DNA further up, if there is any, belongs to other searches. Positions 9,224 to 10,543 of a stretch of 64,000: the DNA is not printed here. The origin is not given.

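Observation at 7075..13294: Partial lysine-fermentation module (kdd, APC permease, kal, kce) under a TetR regulator, with no kamA/kamDE in the window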

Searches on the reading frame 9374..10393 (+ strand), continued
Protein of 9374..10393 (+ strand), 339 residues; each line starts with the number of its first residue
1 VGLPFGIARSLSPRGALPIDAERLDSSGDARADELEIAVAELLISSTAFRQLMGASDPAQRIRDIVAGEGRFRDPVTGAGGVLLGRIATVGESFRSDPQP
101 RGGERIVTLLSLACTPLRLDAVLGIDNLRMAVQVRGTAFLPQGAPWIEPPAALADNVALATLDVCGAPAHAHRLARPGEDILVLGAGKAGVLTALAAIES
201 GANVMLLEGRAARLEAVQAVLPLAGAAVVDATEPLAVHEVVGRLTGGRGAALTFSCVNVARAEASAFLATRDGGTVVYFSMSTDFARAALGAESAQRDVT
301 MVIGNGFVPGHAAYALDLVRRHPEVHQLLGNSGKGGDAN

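Call 19: find_related_loci(query=A1, collection=genome_contigs, flank=10000)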
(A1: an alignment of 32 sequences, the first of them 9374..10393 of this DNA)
Query A1 (339 aa) in genome_contigs; peptide patterns used: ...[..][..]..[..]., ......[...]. (x = any residue, [..] = any of these).
600 stretches matched a pattern (row limit reached: there are more); 594 encode a relative of the query (tblastn E <= 1e-3); the best 80 are kept; 80 distinct loci.
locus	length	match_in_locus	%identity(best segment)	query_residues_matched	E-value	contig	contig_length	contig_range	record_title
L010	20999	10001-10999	40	5-329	7e-67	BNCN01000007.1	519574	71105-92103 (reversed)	Comamonas sp. KCTC 72670 KCTC 72670 DNA, sequence07, whole genome shotgun sequence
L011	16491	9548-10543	43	5-329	2e-66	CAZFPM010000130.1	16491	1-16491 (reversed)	MAG TPA_asm: uncultured Myxococcales bacterium isolate SRP308112_co1_392 genome assembly, contig: NODE_5863_length_16491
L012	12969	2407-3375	43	5-320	3e-66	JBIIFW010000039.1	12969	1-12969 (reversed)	MAG: Bradymonadia bacterium isolate ME2001-06-04pf_3300042445_group1_bin96 Rohwer_bin1468_scaffold_3478_c1, whole genome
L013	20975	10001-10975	45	5-325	4e-66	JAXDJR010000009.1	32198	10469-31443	MAG: Actinomycetota bacterium isolate BP_576 scaffold_1160706, whole genome shotgun sequence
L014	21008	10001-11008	38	2-328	2e-65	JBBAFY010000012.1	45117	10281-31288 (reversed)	MAG: Tissierellales bacterium isolate SO_2017_LW2_59 scaffold_1842_c1_LW138R_2017, whole genome shotgun sequence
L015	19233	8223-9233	36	2-329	2e-65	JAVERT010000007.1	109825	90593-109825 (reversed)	MAG: Gudongella sp. isolate BF1_27 scaffold_264_c1_biofilm_2017, whole genome shotgun sequence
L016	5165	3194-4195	38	2-329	2e-65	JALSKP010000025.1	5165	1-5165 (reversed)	MAG: Myxococcales bacterium isolate 355-202_metabat1_scaf2bin.002 355-202_scaffold_10603_c1, whole genome shotgun sequen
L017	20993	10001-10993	44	1-329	4e-65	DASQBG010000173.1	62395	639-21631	MAG TPA_asm: Myxococcales bacterium isolate SMAG_U11665 k141_1275853, whole genome shotgun sequence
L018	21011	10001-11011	36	2-328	7e-65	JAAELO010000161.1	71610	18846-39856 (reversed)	MAG: Desulfobacterales bacterium isolate Bpl_7 BplG_CONTIG1207581, whole genome shotgun sequence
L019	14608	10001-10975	42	4-329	8e-65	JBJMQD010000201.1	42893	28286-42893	MAG: Myxococcales bacterium isolate 12C18O_168h_50_P09_coass_bin_24 k141_4056746, whole genome shotgun sequence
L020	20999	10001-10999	40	5-329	6e-65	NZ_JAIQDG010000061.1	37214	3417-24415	Myxococcus sp. RHSTA-1-4 NODE_61_length_37214_cov_151.225462, whole genome shotgun sequence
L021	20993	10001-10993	38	5-329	2e-64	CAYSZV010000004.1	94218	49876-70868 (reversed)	MAG TPA_asm: uncultured Candidatus Izemoplasmatales bacterium isolate binchicken_co405_335 genome assembly, contig: NODE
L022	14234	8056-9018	44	5-325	5e-64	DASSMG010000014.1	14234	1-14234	MAG TPA_asm: Actinomycetota bacterium isolate SMAG_U1192 k141_385808, whole genome shotgun sequence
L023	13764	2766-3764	39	5-329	6e-64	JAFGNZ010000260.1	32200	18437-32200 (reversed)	MAG: Myxococcaceae bacterium isolate Zod_Metabat.575 k87_8325619, whole genome shotgun sequence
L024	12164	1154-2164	34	2-329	5e-64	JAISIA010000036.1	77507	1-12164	MAG: Bacteroidales bacterium isolate Hm464_bin38 k119_1707964, whole genome shotgun sequence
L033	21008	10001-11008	35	2-328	8e-63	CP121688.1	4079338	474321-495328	Clostridiaceae bacterium 35-E11 chromosome, complete genome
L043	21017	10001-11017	41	1-331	4e-62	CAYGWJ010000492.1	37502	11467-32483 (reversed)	MAG TPA_asm: uncultured Anaerolineae bacterium isolate ERP119294_co2_411 genome assembly, contig: k141_5001368, whole ge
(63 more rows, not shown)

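Call 21: list_cluster_members(proteins=[window:9374-10393:+, window:12476-13294:+, window:10432-12015:+])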
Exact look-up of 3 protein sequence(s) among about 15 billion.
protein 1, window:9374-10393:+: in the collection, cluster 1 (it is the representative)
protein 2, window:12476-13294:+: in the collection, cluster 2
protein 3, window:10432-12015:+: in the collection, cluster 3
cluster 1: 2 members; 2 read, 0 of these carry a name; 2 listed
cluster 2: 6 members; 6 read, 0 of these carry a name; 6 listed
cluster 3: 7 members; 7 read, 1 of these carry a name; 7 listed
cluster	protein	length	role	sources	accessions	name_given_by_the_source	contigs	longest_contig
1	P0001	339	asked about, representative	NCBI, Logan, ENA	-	-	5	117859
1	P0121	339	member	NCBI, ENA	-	-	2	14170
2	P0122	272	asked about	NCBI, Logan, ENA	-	-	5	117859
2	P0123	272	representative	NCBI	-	-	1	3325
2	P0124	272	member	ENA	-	-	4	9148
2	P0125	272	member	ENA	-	-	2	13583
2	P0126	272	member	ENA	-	-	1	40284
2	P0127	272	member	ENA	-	-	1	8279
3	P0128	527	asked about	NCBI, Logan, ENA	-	-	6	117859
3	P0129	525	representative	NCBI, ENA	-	-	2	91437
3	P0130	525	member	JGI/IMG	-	amino acid transporter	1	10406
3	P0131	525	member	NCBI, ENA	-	-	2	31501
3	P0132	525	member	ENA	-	-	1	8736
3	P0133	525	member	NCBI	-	-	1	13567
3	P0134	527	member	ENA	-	-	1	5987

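Call 22: search_protein_families(library=pfam, proteins=[L033:4702-6201:+, L033:6383-7492:+, L033:7608-8024:+, L033:8243-9658:+, L033:11262-12521:+, L033:12657-13691:+, L033:13694-15319:+, L033:15454-17013:+, L033:17013-17777:+, L033:18004-19110:-], max_evalue=0.00001)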
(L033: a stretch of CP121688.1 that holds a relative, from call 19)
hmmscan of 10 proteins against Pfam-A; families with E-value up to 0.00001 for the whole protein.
L033:4702-6201:+ (499 aa): 3 families
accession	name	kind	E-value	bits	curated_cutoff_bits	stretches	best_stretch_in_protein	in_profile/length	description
PF14620.12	YPEB_PepSY1-2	-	2.7e-66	223.9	31.7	1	226-421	1-194/195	YpeB sporulation, PepSY1 and PepSY2 domains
PF20769.2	YPEB_N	-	1.8e-40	138.4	27.3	1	72-203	1-132/136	YpeB N-terminal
PF03413.25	PepSY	-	5.7e-09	36.6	24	0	425-486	1-59/60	Peptidase propeptide and YPEB domain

L033:6383-7492:+ (369 aa): 4 families
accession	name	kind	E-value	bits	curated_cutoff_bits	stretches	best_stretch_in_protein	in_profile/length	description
PF07478.18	Dala_Dala_lig_C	-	9.5e-78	260.8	24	1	156-360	2-204/204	D-ala D-ala ligase C-terminus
PF01820.27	Dala_Dala_lig_N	-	3.7e-39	134.4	34.6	1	6-138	1-121/121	D-ala D-ala ligase N-terminus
PF02222.28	ATP-grasp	-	1.1e-11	45.2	27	1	156-329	3-160/179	ATP-grasp domain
PF02786.22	CPSase_L_D2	-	4.2e-09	36.7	19.8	1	176-330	25-178/211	Carbamoyl-phosphate synthase L chain, ATP binding domain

L033:7608-8024:+ (138 aa): 1 family
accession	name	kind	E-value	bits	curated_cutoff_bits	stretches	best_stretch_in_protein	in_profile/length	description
PF09148.16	DUF1934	-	4.4e-39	133.8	22.5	1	7-135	2-128/128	Domain of unknown function (DUF1934)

L033:8243-9658:+ (471 aa): 8 families
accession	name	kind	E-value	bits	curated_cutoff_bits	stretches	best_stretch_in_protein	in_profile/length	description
PF00158.32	Sigma54_activat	-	1.8e-65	220.2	20.2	1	160-325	1-167/168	Sigma-54 interaction domain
PF25601.1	AAA_lid_14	-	1.9e-26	92.1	27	1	331-413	1-83/87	AAA+ ATPase lid domain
PF14532.12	Sigma54_activ_2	-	2.7e-18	67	25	1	161-330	1-138/138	Sigma-54 interaction domain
PF02954.25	HTH_8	-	1.7e-13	50.5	22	1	427-467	2-42/42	Bacterial regulatory protein, Fis family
PF08448.16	PAS_4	-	1.7e-09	38.3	23.1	1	20-124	4-109/110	PAS fold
PF07728.20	AAA_5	-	3.4e-07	30.8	22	1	183-319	1-138/139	AAA domain (dynein-related subfamily)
PF00989.32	PAS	-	5.5e-07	30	22.6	1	16-87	6-75/113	PAS fold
PF13426.13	PAS_9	-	6.3e-07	30.1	27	1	23-122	3-103/103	PAS domain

L033:11262-12521:+ (419 aa): 2 families
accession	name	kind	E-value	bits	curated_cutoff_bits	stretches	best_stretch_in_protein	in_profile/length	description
PF12544.13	LAM_C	-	2.6e-39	134.7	26.7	1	315-417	1-108/127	Lysine-2,3-aminomutase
PF04055.27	Radical_SAM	-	3.8e-14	53.6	29.5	1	123-271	2-157/166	Radical SAM superfamily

L033:12657-13691:+ (344 aa): 0 families

L033:13694-15319:+ (541 aa): 1 family
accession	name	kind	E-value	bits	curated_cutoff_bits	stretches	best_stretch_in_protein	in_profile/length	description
PF00488.27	MutS_V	-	1.1e-32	114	30.2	1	341-494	2-154/188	MutS domain V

L033:15454-17013:+ (519 aa): 1 family
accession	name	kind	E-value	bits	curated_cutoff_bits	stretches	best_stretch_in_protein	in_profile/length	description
PF09043.17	Lys-AminoMut_A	-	1.4e-278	924.8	25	1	6-513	1-508/508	D-Lysine 5,6-aminomutase TIM-barrel domain of alpha subunit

L033:17013-17777:+ (254 aa): 2 families
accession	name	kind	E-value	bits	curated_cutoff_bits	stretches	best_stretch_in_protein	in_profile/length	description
PF16554.10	OAM_dimer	-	2.1e-34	118.2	25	1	10-87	1-78/78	Dimerisation domain of d-ornithine 4,5-aminomutase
PF02310.24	B12-binding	-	1.2e-16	61.1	32.1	1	111-232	2-114/121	B12 binding domain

L033:18004-19110:- (368 aa): 1 family
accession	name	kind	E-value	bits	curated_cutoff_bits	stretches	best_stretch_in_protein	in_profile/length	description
PF07833.16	Cu_amine_oxidN1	-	4.6e-10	39.9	24.2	1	42-102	2-62/108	Copper amine oxidase N-terminal domain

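Call 27: search_solved_structures(query=window:9374-10393:+, show_alignments=1)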
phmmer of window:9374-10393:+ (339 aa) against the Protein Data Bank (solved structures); distinct sequences matched with E-value up to 0.001: 6.
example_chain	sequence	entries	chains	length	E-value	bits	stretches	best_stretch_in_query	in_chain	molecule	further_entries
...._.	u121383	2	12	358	1.6e-47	165.7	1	2-324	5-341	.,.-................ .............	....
7dl0_A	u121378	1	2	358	2.1e-46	162.1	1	2-324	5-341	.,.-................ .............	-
7dl1_A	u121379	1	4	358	1e-45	159.8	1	2-324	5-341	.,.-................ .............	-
3qe3_A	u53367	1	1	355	0.00059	22.6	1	166-298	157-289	Sorbitol dehydrogenase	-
1pl6_A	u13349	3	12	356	0.00071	22.4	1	175-290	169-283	Sorbitol dehydrogenase | human sorbitol dehydrogenase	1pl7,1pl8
1e3j_A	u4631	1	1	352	0.00092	22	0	154-290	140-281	NADP(H)-DEPENDENT KETOSE REDUCTASE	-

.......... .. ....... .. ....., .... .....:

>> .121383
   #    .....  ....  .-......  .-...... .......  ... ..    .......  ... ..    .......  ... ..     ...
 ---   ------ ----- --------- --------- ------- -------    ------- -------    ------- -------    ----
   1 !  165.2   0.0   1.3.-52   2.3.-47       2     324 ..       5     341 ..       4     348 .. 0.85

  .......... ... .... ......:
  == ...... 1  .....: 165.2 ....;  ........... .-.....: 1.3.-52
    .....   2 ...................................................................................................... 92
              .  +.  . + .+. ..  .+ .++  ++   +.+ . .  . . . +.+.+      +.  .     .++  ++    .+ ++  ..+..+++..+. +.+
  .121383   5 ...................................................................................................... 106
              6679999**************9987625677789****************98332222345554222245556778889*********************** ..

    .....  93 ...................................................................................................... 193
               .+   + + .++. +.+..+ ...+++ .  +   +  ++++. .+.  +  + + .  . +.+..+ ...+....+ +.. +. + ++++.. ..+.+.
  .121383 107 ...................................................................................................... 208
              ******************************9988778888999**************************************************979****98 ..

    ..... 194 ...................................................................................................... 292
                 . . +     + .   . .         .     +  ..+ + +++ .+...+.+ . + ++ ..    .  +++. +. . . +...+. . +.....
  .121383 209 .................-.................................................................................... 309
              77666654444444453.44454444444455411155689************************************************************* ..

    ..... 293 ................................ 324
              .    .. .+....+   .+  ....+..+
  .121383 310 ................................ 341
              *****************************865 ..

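Call 59: search_protein_families(library=pfam, proteins=[L043:3355-4833:-, L043:4912-6366:-, L043:6607-8292:+, L043:11127-11813:+, L043:11989-13296:+, L043:13302-14249:+, L043:14039-15241:+, L043:15238-15963:+, L043:15869-16660:+, L043:16678-17997:+], max_evalue=0.00001)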
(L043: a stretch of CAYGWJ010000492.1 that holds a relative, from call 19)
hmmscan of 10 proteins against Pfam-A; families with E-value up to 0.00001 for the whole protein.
L043:3355-4833:- (492 aa): 2 families
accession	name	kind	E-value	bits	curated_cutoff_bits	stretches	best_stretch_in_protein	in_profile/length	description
PF13347.12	MFS_2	-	1.5e-83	281.2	27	1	22-464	1-427/427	MFS/sugar transport protein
PF07690.21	MFS_1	-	2.2e-17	63.4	33.4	1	40-269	19-228/347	Major Facilitator Superfamily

L043:4912-6366:- (484 aa): 3 families
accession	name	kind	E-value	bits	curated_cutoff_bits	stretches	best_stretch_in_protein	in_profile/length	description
PF00282.25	Pyridoxal_deC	-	4.9e-20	72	27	1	30-337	34-363/375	Pyridoxal-dependent decarboxylase conserved domain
PF00266.25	Aminotran_5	-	2.2e-11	43.8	21.5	1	83-355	51-320/371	Aminotransferase class-V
PF01041.23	DegT_DnrJ_EryC1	-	4.9e-06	26.5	19.8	1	99-211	45-147/360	DegT/DnrJ/EryC1/StrS aminotransferase family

L043:6607-8292:+ (561 aa): 4 families
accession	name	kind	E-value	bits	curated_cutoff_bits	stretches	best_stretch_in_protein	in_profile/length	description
PF07905.16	PucR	-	2.3e-36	125.1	33.5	1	26-144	2-118/118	Purine catabolism regulatory protein-like family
PF13556.12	HTH_30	-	4.5e-20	71.6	27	1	497-553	2-58/59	PucR C-terminal helix-turn-helix domain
PF17853.6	GGDEF_2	-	5.7e-11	43.1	24.5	1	329-442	7-116/116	GGDEF-like domain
PF06018.20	CodY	-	7.5e-09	35.8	29.5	1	169-305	20-159/177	CodY GAF-like domain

L043:11127-11813:+ (228 aa): 1 family
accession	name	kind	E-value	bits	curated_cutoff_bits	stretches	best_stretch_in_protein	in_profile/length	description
PF04299.18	FMN_bind_2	-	6e-50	169.6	22.4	1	1-176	1-168/168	Putative FMN-binding domain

L043:11989-13296:+ (435 aa): 3 families
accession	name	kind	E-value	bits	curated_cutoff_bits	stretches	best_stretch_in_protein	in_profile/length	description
PF13458.12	Peripla_BP_6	-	2.2e-65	222.1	31.7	1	61-416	1-342/343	Periplasmic binding protein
PF01094.35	ANF_receptor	-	1.6e-21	77.2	25.4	1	83-415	4-352/353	Receptor family ligand binding region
PF13433.12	Peripla_BP_5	-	6.6e-21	75.3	27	1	62-383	1-314/363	Periplasmic binding protein domain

L043:13302-14249:+ (315 aa): 1 family
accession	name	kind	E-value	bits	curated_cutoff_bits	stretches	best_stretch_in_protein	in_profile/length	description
PF02653.21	BPD_transp_2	-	1.7e-38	132.7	26.8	1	36-302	3-269/269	Branched-chain amino acid transport system / permease component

L043:14039-15241:+ (400 aa): 1 family
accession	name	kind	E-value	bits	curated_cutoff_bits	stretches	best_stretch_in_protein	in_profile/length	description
PF02653.21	BPD_transp_2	-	6.6e-36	124.3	26.8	1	96-368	2-269/269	Branched-chain amino acid transport system / permease component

L043:15238-15963:+ (241 aa): 2 families
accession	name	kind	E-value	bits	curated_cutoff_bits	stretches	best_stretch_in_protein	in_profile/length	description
PF00005.33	ABC_tran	-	1.3e-26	94.2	25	1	20-164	2-136/137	ABC transporter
PF12399.14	BCA_ABC_TP_C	-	2.5e-13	49.8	25.5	1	213-238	1-26/27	Branched-chain amino acid ATP-binding cassette transporter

L043:15869-16660:+ (263 aa): 4 families
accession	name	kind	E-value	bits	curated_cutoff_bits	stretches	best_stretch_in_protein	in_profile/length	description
PF00005.33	ABC_tran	-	2.5e-32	112.8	25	1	46-191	1-136/137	ABC transporter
PF13304.12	AAA_21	-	3.9e-11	44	27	0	58-86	1-28/304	AAA domain, putative AbiEii toxin, Type IV TA system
PF13476.12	AAA_23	-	8.1e-07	30.3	27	1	47-80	11-43/201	AAA domain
PF13555.12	AAA_29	-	2.8e-06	27.4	27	1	47-84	15-50/61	P-loop containing region of AAA domain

L043:16678-17997:+ (439 aa): 1 family
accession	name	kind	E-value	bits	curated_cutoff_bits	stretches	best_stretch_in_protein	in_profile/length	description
PF00202.27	Aminotran_3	-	7.2e-121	404.1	30.5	1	28-431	11-402/403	Aminotransferase class-III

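Call 66: find_related_loci(query=A3, collection=metagenome_contigs, flank=10000)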
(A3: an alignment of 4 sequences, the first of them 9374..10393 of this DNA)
Query A3 (339 aa) in metagenome_contigs; peptide patterns used: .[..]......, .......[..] (x = any residue, [..] = any of these).
380 stretches matched a pattern; 203 encode a relative of the query (tblastn E <= 1e-3); the best 80 are kept; 80 distinct loci.
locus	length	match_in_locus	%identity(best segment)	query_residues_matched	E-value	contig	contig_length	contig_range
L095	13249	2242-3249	46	2-329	9e-75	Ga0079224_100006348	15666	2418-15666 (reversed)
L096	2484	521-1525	45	5-331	3e-73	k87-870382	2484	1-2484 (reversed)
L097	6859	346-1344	45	5-329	1e-71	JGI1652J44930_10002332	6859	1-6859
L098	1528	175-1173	43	2-329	3e-75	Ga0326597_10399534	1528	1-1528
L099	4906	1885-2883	45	5-329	2e-69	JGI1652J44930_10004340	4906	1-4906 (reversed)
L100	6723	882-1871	43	5-327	9e-69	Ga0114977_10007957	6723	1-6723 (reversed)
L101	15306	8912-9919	41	2-328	1e-68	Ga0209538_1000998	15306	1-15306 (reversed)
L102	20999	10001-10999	42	4-323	9e-68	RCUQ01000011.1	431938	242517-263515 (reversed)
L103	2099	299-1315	40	2-331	1e-69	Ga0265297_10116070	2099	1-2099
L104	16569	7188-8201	43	4-335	2e-67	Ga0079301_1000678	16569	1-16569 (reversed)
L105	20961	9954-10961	35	2-327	2e-67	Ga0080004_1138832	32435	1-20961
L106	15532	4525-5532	35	2-327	5e-67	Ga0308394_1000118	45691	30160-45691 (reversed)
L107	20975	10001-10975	40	5-322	3e-67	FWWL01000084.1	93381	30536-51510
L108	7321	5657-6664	35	2-327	4e-67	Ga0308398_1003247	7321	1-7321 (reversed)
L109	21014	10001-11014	40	4-331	4e-67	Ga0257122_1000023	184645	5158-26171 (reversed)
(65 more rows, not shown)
